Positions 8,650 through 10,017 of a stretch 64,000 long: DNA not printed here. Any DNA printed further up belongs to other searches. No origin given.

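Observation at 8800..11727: Glycosylation-type module directly downstream of the flagellins: Cys-rich GT9, an outer-membrane beta-barrel protein, and a GT2 polyprenol-phosphate glycosyltransferase with a poly-K/N/Q tail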

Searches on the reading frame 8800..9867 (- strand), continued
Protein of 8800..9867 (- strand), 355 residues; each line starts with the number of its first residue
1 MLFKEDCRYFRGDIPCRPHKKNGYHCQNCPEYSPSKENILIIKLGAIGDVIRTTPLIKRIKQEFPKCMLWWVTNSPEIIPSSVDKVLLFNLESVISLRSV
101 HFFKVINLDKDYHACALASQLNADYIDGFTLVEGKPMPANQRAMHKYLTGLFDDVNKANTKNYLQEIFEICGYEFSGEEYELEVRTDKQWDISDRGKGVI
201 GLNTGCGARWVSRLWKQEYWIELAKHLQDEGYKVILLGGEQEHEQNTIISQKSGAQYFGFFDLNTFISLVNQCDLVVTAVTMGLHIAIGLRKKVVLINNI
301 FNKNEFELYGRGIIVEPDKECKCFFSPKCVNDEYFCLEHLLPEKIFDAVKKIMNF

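Call 13: predict_structure(alignment_id=A1)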
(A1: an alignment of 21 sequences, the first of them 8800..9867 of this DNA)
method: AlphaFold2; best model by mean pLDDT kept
length: 355 residues; sequences in the alignment: 21
mean_pLDDT: 87.1   pTM: 0.84
mean pLDDT of the five models: 87.1, 86.0, 84.9, 84.3, 83.7
residues with pLDDT >= 90: 225; 70-90: 76; 50-70: 52; < 50: 2
segments of 3 or more residues with pLDDT < 50: none
pLDDT, mean of each block of 10 residues (from residue 1): 64 66 75 75 93 95 92 95 94 88 95 96 96 94 86 75 93 94 89 87 75 80 98 94 94 96 94 94 93 91 89 88 57 66 96 85
secondary structure, 60 per line:
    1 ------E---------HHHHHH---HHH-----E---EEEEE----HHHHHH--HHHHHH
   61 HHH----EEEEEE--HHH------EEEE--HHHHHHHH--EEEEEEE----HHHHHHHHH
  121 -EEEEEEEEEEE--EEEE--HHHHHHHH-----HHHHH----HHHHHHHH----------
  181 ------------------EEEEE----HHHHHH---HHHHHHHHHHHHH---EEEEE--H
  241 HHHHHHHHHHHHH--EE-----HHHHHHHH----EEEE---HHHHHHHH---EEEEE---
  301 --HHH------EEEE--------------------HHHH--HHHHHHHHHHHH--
elements in order: H17-22 E38-42 H47-52 H55-63 E68-73 E85-88 H91-98 E101-107 H112-120 E122-132 E135-138 H141-148 H154-158 H163-170 E199-203 H208-213 H217-229 E233-237 H240-253 H263-270 E275-278 H282-289 E293-297 E312-315 H336-339 H342-353

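Call 22: search_protein_families(library=pfam, proteins=[L015:5103-6248:+, L020:7169-9655:+, L016:10186-10995:+, L039:14396-15733:+, L025:9094-10521:+, L030:7033-7941:+, L060:3351-4307:-, L039:12789-14399:+, L035:9614-11281:+], max_evalue=0.001)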
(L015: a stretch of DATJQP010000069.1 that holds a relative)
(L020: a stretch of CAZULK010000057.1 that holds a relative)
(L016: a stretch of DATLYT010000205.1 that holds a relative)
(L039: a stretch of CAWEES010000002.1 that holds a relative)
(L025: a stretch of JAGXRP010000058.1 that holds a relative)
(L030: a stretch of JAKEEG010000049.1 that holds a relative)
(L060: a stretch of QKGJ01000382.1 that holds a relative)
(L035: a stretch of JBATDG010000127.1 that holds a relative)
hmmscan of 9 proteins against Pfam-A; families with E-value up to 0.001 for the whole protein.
L015:5103-6248:+ (381 aa): 3 families
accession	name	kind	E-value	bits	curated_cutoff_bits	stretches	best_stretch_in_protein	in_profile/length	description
PF00534.26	Glycos_transf_1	-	1.6e-25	90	26.4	1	188-355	4-171/172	Glycosyl transferases group 1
PF13692.12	Glyco_trans_1_4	-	2.2e-24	86.8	27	1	199-339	2-140/142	Glycosyl transferases group 1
PF13439.12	Glyco_transf_4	-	2.8e-05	24.6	28.5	1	14-163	2-151/170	Glycosyltransferase Family 4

L020:7169-9655:+ (828 aa): 2 families
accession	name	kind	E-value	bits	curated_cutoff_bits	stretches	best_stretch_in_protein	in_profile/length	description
PF09586.16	YfhO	-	2.3e-08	33.4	28.5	1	724-802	755-833/835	Bacterial membrane protein YfhO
PF10131.15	PTPS_related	-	0.0008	18.4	26.4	1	119-243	30-147/621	6-pyruvoyl-tetrahydropterin synthase related domain; membrane protein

L016:10186-10995:+ (269 aa): 8 families
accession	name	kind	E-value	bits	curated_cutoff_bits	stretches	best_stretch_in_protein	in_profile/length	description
PF13649.12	Methyltransf_25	-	1.1e-16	61.7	27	1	55-149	1-97/97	Methyltransferase domain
PF13847.12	Methyltransf_31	-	5.9e-16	58.9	27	1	52-158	4-114/145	Methyltransferase domain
PF08241.18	Methyltransf_11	-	1.3e-15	58.2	21.2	1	57-152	2-94/95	Methyltransferase domain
PF08242.18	Methyltransf_12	-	7.7e-14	52.6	30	1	57-151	2-98/98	Methyltransferase domain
PF02353.26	CMAS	-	3.2e-08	33.7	27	1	54-199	65-214/273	Mycolic acid cyclopropane synthetase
PF13489.12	Methyltransf_23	-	4.9e-08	33.3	27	1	107-163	77-126/164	Methyltransferase domain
PF05175.20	MTS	-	1.5e-05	25.1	23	1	53-158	33-143/170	Methyltransferase small domain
PF20922.3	Anamorsin_N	-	0.00011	22.4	27.1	1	103-157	32-91/163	Anamorsin, N-terminal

L039:14396-15733:+ (445 aa): 4 families
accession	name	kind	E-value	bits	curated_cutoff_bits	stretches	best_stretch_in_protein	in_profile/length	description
PF00534.26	Glycos_transf_1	-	4e-13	49.7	26.4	1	244-407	10-166/172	Glycosyl transferases group 1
PF13692.12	Glyco_trans_1_4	-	1.9e-09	38.4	27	1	251-397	3-140/142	Glycosyl transferases group 1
PF13439.12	Glyco_transf_4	-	4.1e-09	37.1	28.5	1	108-237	43-169/170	Glycosyltransferase Family 4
PF13579.12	Glyco_trans_4_4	-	0.00018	22.3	29.7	1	125-233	59-158/158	Glycosyl transferase 4-like domain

L025:9094-10521:+ (475 aa): 10 families
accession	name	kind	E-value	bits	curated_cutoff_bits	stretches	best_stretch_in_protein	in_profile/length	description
PF05958.17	tRNA_U5-meth_tr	-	2.6e-24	86.4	23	1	297-473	172-356/357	tRNA (Uracil-5-)-methyltransferase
PF13847.12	Methyltransf_31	-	2.3e-07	31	27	1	327-403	3-79/145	Methyltransferase domain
PF09445.16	Methyltransf_15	-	3e-05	24.1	22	1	330-411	3-84/165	RNA cap guanine-N2 methyltransferase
PF03602.21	Cons_hypoth95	-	3.6e-05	24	24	1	330-421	44-138/182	Conserved hypothetical protein 95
PF13649.12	Methyltransf_25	-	4.1e-05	24.6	27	1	331-385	1-56/97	Methyltransferase domain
PF01938.26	TRAM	-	4.9e-05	23.5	21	1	13-56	9-55/61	TRAM domain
PF06325.19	PrmA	-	6.8e-05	22.9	22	1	325-383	159-217/296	Ribosomal protein L11 methyltransferase (PrmA)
PF01555.25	N6_N4_Mtase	-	0.00022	21.7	26.7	0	323-365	177-219/221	DNA methylase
PF02475.24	TRM5-TYW2_MTfase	-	0.00086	19.7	28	0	325-380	34-91/164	TRM5/TYW2 methyltransferase domain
PF05175.20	MTS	-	0.00092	19.3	23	0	330-407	34-107/170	Methyltransferase small domain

L030:7033-7941:+ (302 aa): 5 families
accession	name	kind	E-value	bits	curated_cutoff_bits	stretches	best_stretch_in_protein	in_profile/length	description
PF13489.12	Methyltransf_23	-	5.8e-13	49.3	27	1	99-249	19-160/164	Methyltransferase domain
PF08241.18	Methyltransf_11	-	6.7e-11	43.1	21.2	1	108-196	2-94/95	Methyltransferase domain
PF08242.18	Methyltransf_12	-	7.1e-09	36.7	30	1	108-194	2-97/98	Methyltransferase domain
PF13649.12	Methyltransf_25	-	3.1e-08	34.6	27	1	108-193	3-97/97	Methyltransferase domain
PF13847.12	Methyltransf_31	-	3.2e-06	27.3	27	1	105-201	6-113/145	Methyltransferase domain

L060:3351-4307:- (318 aa): 3 families
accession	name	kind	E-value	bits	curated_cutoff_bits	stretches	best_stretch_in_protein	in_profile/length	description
PF14378.12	PAP2_3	-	2.4e-19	70.3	27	1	103-295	2-188/190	PAP2 superfamily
PF01569.27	PAP2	-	7.8e-10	39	27.2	1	233-302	48-125/130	PAP2 superfamily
PF14360.12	PAP2_C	-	0.00023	22.1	27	1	234-295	4-69/74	PAP2 superfamily C-terminal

L039:12789-14399:+ (536 aa): 1 family
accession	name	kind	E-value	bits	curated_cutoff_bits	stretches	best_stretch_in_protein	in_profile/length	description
PF13231.12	PMT_2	-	3.3e-13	50.6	26.1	1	86-239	2-158/160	Dolichyl-phosphate-mannose-protein mannosyltransferase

L035:9614-11281:+ (555 aa): 0 families

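Call 24: search_solved_structures(query=A1, max_evalue=1, show_alignments=5)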
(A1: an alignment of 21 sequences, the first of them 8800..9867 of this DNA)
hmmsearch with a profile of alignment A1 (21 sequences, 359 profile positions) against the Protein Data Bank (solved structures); distinct sequences matched with E-value up to 1: 6.
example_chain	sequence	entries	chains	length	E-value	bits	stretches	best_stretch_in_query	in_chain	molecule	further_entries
3tov_A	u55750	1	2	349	2.4e-08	36.7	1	41-351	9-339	Glycosyl transferase family 9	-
1psw_A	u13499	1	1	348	1.6e-07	33.9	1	201-301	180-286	ADP-HEPTOSE LPS HEPTOSYLTRANSFERASE II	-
6dfe_A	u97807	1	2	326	3.5e-05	26.3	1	217-299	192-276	ADP-heptose--LPS heptosyltransferase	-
2gt1_A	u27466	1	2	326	3.5e-05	26.3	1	217-299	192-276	Lipopolysaccharide heptosyltransferase-1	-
2h1f_A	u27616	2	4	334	3.8e-05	26.2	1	217-299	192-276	Lipopolysaccharide heptosyltransferase-1 | Lipopolysaccharide heptosyltransferase 1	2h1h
4ndy_C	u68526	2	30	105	0.4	12.9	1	86-163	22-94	Centromere protein S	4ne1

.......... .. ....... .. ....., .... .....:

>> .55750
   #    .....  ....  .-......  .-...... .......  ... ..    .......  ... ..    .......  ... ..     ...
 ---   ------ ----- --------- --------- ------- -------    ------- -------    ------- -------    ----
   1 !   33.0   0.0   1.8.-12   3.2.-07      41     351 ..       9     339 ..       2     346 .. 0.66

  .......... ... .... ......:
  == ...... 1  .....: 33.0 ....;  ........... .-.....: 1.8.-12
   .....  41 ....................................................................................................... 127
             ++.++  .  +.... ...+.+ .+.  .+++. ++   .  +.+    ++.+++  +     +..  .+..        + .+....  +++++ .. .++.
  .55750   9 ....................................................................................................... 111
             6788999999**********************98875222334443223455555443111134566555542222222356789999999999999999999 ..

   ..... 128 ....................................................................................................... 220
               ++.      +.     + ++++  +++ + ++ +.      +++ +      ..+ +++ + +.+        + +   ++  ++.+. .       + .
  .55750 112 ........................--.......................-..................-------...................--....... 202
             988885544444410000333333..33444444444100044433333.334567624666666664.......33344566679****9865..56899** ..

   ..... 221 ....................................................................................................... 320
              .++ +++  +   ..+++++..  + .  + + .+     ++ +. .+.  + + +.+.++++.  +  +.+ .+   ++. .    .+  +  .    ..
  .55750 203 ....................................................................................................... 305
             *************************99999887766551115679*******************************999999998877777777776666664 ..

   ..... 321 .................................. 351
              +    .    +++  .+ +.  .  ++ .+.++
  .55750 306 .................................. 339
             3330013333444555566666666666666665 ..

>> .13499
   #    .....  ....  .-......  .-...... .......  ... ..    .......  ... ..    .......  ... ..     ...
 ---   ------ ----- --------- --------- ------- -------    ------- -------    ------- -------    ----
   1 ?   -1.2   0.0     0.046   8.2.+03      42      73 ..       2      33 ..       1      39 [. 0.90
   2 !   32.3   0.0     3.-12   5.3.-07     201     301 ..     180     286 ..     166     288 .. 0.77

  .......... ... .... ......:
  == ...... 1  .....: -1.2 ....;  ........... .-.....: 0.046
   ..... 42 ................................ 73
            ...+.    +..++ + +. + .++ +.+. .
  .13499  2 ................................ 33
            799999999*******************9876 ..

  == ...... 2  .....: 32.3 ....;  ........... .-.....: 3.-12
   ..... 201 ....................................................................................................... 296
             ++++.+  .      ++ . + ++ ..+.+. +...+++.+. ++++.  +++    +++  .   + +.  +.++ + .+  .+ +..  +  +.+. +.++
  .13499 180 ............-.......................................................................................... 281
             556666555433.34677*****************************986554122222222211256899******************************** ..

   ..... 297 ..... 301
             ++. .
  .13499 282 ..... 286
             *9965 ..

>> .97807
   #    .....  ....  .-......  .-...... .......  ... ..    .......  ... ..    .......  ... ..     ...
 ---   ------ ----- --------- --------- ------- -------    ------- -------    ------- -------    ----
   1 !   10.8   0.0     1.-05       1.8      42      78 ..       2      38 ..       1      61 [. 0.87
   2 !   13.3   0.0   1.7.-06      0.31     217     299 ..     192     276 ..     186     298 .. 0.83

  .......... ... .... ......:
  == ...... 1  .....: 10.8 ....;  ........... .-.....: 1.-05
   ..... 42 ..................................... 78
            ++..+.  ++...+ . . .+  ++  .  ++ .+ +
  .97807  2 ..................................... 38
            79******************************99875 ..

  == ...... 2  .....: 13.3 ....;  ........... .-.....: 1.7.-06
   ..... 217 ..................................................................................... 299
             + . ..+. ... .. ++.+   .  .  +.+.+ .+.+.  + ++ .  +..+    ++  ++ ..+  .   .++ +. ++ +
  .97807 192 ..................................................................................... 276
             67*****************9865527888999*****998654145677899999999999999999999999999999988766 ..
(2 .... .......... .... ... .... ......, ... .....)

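Call 42: search_protein_representatives(alignment_id=A1)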
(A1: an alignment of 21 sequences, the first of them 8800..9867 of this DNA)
Query: 21 sequences, 359 profile positions. Proteins with E-value up to 0.001 (for the whole library): 12022; up to 1e-10: 2435; up to 1e-30: 488. The best 150 are listed.
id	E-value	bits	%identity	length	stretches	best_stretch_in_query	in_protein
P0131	1.8e-150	517.5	-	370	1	7-357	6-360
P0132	8.4e-145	498.8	-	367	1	6-355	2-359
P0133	7.1e-133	459.6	-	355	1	6-358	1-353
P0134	7.9e-129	446.3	-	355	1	9-355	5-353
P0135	2.0e-128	444.9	-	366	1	8-357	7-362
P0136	3.2e-126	437.7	-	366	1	5-357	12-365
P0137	2.0e-124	431.7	-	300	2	191-353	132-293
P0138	8.1e-124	429.8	-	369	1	5-356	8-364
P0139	3.9e-121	421.0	-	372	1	7-353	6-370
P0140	4.1e-121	420.9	-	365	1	9-356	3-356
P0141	1.1e-113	396.5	-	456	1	4-351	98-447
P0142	7.6e-111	387.1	-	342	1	34-358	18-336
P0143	2.1e-110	385.7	-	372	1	4-356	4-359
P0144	4.9e-110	384.4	-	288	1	6-286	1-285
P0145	5.0e-108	377.8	-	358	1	6-357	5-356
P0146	9.5e-108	376.9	-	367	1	7-357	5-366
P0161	8.1e-76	271.9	-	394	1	8-357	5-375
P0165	4.2e-72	259.6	-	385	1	6-358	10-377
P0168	1.9e-71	257.5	-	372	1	8-357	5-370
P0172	1.9e-69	250.9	-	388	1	8-356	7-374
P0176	2.2e-68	247.4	-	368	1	7-355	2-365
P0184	3.3e-67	243.5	-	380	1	7-357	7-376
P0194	3.5e-66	240.2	-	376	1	8-357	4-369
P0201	3.0e-65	237.1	-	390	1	6-357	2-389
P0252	5.7e-58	213.1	-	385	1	5-357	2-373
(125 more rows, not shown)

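Call 45: list_cluster_members(proteins=[P0161, P0165, P0168, P0172, P0176, P0184, P0194, P0201, P0146, P0252])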
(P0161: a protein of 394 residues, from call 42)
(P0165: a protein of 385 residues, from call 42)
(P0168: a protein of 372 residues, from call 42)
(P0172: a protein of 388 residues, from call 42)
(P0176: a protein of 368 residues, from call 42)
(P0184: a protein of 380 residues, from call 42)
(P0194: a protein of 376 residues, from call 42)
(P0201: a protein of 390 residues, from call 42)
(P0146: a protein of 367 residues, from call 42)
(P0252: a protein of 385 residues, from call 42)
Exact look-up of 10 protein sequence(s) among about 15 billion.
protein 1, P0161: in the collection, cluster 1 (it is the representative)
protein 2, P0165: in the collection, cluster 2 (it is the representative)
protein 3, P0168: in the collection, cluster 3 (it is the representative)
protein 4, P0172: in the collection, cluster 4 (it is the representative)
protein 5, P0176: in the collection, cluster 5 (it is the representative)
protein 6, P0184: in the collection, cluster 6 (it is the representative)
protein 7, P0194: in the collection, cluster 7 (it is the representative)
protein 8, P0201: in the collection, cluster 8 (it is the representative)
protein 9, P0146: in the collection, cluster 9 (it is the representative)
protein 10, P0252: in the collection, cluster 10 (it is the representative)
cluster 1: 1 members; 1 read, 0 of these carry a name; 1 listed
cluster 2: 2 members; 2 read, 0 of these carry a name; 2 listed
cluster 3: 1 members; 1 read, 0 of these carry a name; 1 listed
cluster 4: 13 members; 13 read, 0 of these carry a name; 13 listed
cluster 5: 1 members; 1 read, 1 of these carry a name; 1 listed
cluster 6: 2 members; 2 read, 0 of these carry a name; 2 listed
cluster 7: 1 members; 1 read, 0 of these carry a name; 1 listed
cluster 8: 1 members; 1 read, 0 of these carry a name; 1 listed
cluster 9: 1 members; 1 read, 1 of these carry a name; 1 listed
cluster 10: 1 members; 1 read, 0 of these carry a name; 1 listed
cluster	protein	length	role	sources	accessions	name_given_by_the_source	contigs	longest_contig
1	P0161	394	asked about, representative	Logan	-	-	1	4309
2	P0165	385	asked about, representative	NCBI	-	-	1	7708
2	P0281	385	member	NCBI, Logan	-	-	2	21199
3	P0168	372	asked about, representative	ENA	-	-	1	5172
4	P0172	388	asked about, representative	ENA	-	-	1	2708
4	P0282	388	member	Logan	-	-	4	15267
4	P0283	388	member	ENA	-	-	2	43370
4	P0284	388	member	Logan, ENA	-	-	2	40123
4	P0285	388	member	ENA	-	-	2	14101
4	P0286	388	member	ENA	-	-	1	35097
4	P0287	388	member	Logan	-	-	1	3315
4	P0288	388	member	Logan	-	-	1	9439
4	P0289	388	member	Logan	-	-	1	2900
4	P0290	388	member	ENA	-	-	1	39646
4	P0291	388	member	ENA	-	-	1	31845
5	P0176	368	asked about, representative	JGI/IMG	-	ADP-heptose:LPS heptosyltransferase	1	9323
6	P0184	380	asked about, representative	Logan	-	-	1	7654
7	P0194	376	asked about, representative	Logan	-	-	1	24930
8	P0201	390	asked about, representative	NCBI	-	-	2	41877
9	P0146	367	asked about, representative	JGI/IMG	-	heptosyltransferase-2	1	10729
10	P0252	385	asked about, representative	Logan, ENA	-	-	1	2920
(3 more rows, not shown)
